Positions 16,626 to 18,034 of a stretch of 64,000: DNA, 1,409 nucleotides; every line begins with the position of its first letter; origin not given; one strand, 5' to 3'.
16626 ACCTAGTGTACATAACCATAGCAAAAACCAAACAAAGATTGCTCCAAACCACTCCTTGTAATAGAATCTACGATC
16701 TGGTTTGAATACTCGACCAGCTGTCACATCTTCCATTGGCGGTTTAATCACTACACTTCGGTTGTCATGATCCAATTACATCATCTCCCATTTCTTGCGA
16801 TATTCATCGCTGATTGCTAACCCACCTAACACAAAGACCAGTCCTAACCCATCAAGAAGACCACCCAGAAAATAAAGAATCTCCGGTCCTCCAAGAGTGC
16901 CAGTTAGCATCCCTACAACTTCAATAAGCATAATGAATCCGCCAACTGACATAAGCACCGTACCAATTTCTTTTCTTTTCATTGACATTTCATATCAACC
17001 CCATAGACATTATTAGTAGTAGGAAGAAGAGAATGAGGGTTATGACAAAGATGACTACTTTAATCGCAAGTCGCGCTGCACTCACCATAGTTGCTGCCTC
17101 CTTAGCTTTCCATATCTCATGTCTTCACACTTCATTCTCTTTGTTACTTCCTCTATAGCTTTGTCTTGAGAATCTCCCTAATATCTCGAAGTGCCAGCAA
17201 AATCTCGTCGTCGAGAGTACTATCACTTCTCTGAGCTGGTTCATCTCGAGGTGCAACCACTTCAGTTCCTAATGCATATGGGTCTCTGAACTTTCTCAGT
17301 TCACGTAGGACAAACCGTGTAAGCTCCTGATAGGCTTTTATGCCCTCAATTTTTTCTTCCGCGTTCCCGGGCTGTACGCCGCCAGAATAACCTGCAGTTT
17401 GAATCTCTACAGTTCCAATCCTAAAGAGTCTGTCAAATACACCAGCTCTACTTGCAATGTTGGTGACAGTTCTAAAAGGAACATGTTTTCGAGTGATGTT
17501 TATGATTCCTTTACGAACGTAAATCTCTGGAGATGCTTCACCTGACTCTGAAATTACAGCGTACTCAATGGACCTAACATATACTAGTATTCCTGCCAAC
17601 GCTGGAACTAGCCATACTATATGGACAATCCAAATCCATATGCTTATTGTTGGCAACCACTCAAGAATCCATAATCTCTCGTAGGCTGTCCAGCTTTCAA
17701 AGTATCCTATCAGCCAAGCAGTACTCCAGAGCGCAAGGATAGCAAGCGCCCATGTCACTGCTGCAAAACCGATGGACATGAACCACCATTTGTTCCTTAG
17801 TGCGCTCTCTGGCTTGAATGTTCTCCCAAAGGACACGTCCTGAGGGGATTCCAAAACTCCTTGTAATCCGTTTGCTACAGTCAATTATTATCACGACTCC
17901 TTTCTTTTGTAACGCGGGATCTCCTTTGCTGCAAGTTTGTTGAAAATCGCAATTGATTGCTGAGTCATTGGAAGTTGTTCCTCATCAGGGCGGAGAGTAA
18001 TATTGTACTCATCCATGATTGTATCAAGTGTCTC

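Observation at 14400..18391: Operon of four paralogous bacterial-type PH-domain membrane proteins with interleaved micro-TM ORFs behind a Tfx-like regulator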

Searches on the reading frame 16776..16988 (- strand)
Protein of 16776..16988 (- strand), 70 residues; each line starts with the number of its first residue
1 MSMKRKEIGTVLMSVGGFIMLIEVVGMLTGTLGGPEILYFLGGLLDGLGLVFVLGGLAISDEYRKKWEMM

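Call 3: search_protein_families(library=pfam, proteins=[window:16776-16988:-], max_evalue=1)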
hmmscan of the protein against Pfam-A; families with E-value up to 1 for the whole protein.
window:16776-16988:- (70 aa): 0 families

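Call 4: search_protein_families(library=ncbifam, proteins=[window:16776-16988:-], max_evalue=1)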
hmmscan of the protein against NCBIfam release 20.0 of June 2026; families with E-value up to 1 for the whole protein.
window:16776-16988:- (70 aa): 1 family
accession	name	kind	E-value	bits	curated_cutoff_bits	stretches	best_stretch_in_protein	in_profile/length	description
NF009311.0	PRK12670.1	equivalog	0.05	13.5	116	1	8-62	5-57/99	putative monovalent cation/H+ antiporter subunit G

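Call 47: search_protein_families(library=padloc, proteins=[window:16776-16988:-], max_evalue=0.01)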
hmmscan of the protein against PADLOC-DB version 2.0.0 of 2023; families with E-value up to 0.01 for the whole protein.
window:16776-16988:- (70 aa): 0 families

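Call 72: list_cluster_members(proteins=[window:16993-17088:-, window:14403-14498:-, window:14403-14492:-, window:16776-16988:-, window:17891-18391:-])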
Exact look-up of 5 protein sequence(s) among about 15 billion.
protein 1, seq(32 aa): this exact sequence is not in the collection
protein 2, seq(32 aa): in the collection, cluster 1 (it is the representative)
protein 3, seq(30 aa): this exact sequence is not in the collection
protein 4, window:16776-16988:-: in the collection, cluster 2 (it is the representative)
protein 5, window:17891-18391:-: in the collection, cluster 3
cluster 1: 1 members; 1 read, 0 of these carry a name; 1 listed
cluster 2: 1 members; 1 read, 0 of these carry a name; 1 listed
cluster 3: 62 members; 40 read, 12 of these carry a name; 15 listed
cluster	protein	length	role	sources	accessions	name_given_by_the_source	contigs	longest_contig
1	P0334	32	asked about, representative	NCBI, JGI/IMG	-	-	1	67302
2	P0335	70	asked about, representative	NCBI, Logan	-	-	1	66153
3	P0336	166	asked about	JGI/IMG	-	-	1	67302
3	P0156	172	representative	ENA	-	-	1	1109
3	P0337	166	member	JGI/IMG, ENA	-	hypothetical protein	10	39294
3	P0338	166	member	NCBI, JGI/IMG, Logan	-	hypothetical protein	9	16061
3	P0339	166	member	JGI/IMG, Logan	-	hypothetical protein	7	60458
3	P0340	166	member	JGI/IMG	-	hypothetical protein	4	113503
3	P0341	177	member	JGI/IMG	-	hypothetical protein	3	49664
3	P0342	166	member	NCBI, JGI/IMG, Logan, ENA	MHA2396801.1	MAG: hypothetical protein ACXAC0_08855 [Candidatus Thorarchaeota archaeon] | hypothetical protein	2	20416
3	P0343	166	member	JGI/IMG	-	hypothetical protein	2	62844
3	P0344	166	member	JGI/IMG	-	hypothetical protein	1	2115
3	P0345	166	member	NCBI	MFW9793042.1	MAG: hypothetical protein ACFFEE_01970 [Candidatus Thorarchaeota archaeon]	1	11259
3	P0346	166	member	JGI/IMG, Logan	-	hypothetical protein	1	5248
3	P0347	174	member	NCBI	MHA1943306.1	MAG: hypothetical protein ACW96M_02815, partial [Candidatus Thorarchaeota archaeon]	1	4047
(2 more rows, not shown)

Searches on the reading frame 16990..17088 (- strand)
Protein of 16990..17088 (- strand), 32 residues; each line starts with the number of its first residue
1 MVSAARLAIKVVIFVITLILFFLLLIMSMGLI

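Call 3: search_protein_families(library=pfam, proteins=[window:16990-17088:-], max_evalue=1)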
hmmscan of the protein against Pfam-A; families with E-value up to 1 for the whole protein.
window:16990-17088:- (32 aa): 0 families

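Call 4: search_protein_families(library=ncbifam, proteins=[window:16990-17088:-], max_evalue=1)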
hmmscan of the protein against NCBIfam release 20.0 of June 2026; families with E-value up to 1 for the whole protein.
window:16990-17088:- (32 aa): 1 family
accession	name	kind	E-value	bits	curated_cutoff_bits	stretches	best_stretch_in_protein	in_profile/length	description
NF010234.0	PRK13682.2-5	equivalog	0.042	14.2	70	1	2-29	23-50/57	hypothetical protein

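Call 47: search_protein_families(library=padloc, proteins=[window:16990-17088:-], max_evalue=0.01)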
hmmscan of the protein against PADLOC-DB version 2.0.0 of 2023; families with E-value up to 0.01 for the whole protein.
window:16990-17088:- (32 aa): 0 families

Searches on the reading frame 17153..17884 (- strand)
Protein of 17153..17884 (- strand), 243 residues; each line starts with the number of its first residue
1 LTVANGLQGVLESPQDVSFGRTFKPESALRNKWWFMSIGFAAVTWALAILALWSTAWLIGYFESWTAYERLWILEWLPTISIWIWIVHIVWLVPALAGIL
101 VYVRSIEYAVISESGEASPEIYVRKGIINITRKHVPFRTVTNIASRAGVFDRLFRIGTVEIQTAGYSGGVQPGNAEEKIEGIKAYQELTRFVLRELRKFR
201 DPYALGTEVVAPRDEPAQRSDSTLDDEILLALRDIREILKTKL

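Call 3: search_protein_families(library=pfam, proteins=[window:17153-17884:-], max_evalue=1)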
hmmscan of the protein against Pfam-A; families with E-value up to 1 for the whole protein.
window:17153-17884:- (243 aa): 2 families
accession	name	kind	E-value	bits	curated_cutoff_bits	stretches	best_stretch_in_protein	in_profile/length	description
PF03703.20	bPH_2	-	1e-09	38.9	22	1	120-170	12-61/78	Bacterial PH domain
PF24649.1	DUF7642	-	0.0049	17.3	27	1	131-200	33-99/100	Domain of unknown function (DUF7642)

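Call 4: search_protein_families(library=ncbifam, proteins=[window:17153-17884:-], max_evalue=1)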
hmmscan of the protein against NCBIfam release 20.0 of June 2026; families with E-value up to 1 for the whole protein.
window:17153-17884:- (243 aa): 0 families

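Call 10: find_related_loci(query=A1, collection=genome_contigs, flank=7000)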
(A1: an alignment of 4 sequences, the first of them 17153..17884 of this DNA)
Query A1 (243 aa) in genome_contigs; peptide patterns used: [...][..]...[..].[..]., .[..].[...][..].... (x = any residue, [..] = any of these).
129 stretches matched a pattern; 97 encode a relative of the query (tblastn E <= 1e-3); the best 80 are kept; 79 distinct loci.
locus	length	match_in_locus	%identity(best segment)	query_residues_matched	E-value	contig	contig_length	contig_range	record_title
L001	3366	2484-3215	84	1-243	2e-142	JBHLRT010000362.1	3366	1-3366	MAG: Candidatus Thorarchaeota archaeon isolate TM1S.7 TM1S.7@120605, whole genome shotgun sequence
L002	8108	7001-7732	82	1-243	3e-135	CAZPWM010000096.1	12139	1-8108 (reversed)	MAG TPA_asm: uncultured archaeon isolate SRP214966_co4_397 genome assembly, contig: NODE_5385_length_12139_cov_5.876614,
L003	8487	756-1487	83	1-243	1e-133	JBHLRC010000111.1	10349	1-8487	MAG: Candidatus Thorarchaeota archaeon isolate QM2B.38 QM2B.38@5580, whole genome shotgun sequence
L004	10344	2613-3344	80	1-243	3e-133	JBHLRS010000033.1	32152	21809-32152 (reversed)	MAG: Candidatus Thorarchaeota archaeon isolate TM1S.264 TM1S.264@1809, whole genome shotgun sequence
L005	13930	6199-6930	83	1-243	6e-133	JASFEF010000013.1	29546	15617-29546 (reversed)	MAG: Candidatus Thorarchaeota archaeon isolate D0606M12metaG_Bin_135 D0606M12metaG_FD_scaffold_239_c1, whole genome shot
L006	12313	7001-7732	82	1-243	1e-132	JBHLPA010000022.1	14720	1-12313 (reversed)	MAG: Promethearchaeota archaeon isolate DZ3S.355 DZ3S.355@12875, whole genome shotgun sequence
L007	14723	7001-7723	83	4-243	5e-132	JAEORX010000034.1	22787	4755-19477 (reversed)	MAG: Candidatus Thorarchaeota archaeon isolate Yap200.bin7.15 contig_5422, whole genome shotgun sequence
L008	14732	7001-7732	82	1-243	7e-131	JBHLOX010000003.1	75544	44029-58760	MAG: Promethearchaeota archaeon isolate DZ3S.281 DZ3S.281@654, whole genome shotgun sequence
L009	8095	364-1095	78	1-243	2e-129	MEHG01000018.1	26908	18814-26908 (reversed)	MAG: Candidatus Thorarchaeota archaeon AB_25 ThorAB25_contig000018, whole genome shotgun sequence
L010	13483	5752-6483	75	1-243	9e-123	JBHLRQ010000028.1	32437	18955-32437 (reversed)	MAG: Candidatus Thorarchaeota archaeon isolate TM1S.149 TM1S.149@1784, whole genome shotgun sequence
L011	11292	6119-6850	73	1-243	2e-118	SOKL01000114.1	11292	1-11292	MAG: Candidatus Thorarchaeota archaeon isolate E44_bin77 NODE_2467_length_11292_cov_5.713625, whole genome shotgun seque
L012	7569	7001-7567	94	1-189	1e-116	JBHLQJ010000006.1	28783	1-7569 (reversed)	MAG: Candidatus Thorarchaeota archaeon isolate LCG1B.521 LCG1B.521@8787, whole genome shotgun sequence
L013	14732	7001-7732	66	1-243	3e-111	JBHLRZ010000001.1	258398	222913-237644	MAG: Candidatus Thorarchaeota archaeon isolate TM2M.152 TM2M.152@25, whole genome shotgun sequence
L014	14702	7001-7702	63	9-243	8e-91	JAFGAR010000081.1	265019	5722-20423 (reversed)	MAG: Candidatus Thorarchaeota archaeon isolate Zod_maxbin.0292 k87_2770437, whole genome shotgun sequence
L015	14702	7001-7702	61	9-243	1e-89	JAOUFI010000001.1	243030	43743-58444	MAG: Candidatus Thorarchaeota archaeon isolate 4_1_July_SF_Bin37 4_1_July_SF_Bin37_scaffold_9_c1, whole genome shotgun s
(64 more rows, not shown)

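Call 17: search_solved_structures(query=A1, max_evalue=10, show_alignments=3)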
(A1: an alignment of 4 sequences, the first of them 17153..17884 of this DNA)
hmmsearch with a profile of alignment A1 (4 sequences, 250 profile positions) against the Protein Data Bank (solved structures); distinct sequences matched with E-value up to 10: 2.
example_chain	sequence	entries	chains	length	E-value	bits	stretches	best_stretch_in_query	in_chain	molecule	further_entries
6cui_A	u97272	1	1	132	0.23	14.1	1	188-229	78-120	Bromodomain-containing protein 2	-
26xh_R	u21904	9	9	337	6.1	9.4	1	24-105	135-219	2-oxoglutarate receptor 1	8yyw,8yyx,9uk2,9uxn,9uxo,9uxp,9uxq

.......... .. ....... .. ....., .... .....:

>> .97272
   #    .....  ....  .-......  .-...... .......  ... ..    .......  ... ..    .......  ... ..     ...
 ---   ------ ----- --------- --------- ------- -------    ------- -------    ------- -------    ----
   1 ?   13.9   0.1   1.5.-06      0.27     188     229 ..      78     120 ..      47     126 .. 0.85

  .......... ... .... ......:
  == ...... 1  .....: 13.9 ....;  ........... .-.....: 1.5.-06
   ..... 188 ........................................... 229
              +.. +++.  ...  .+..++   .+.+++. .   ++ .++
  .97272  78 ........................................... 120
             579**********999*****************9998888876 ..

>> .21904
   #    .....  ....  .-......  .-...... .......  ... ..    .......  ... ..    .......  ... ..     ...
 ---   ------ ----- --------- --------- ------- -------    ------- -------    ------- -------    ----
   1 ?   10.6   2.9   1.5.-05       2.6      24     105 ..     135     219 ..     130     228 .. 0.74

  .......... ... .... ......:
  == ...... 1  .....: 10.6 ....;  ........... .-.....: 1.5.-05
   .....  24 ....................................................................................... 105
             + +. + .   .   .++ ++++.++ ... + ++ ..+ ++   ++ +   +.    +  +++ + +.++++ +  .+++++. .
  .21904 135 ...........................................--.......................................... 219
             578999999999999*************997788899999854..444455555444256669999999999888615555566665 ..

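Call 47: search_protein_families(library=padloc, proteins=[window:17153-17884:-], max_evalue=0.01)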
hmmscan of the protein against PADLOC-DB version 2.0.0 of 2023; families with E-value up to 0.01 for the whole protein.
window:17153-17884:- (243 aa): 0 families
